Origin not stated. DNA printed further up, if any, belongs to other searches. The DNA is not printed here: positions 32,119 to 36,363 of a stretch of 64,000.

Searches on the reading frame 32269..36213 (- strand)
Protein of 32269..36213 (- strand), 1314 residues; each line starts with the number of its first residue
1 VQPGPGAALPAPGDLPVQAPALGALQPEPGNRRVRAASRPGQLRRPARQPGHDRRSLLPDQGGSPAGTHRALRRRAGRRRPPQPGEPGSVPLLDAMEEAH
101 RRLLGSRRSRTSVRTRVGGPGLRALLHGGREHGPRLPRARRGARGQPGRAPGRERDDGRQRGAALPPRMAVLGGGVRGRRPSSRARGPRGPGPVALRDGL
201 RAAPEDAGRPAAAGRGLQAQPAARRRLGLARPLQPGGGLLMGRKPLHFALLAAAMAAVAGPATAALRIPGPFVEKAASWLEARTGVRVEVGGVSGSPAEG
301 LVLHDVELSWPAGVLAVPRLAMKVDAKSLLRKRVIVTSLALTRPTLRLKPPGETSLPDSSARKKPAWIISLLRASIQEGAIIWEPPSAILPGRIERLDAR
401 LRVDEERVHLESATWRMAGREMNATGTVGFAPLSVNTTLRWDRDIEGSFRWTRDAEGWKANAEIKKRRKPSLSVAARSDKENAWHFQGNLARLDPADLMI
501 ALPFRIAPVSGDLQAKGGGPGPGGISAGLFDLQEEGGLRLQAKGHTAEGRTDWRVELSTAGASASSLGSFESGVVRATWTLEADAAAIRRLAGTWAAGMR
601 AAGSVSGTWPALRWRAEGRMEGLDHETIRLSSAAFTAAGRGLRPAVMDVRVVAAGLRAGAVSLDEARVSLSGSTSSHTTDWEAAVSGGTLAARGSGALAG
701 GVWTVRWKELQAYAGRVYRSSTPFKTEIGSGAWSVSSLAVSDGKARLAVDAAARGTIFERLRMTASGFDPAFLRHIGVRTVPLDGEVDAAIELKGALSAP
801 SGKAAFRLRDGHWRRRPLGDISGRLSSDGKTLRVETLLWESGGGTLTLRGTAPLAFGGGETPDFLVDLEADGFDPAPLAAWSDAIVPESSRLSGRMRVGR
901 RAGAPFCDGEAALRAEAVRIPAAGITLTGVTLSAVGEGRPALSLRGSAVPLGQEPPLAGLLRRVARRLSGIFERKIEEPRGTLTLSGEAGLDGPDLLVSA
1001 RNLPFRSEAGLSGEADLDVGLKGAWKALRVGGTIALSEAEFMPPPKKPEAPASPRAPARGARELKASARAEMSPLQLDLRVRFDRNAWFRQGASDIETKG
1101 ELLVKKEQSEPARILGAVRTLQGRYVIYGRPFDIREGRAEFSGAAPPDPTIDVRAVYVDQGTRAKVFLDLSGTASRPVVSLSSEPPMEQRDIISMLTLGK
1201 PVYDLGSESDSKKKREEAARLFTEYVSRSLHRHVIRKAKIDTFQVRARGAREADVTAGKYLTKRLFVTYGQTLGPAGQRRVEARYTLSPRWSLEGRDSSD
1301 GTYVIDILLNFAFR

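Call 60: search_protein_families(library=pfam, proteins=[window:32269-36213:-], max_evalue=0.001)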
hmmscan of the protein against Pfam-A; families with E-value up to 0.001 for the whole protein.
window:32269-36213:- (1314 aa): 3 families
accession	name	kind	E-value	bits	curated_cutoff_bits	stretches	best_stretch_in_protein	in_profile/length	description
PF04357.19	TamB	-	8.3e-50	170.6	22.4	1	980-1313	10-381/381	TamB, inner membrane protein subunit of TAM complex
PF13116.12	YhdP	-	7.1e-10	37.9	46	1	251-426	17-182/1224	YhdP protein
PF05359.17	DUF748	-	5.1e-05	22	50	1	252-349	20-120/1037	Domain of Unknown Function (DUF748)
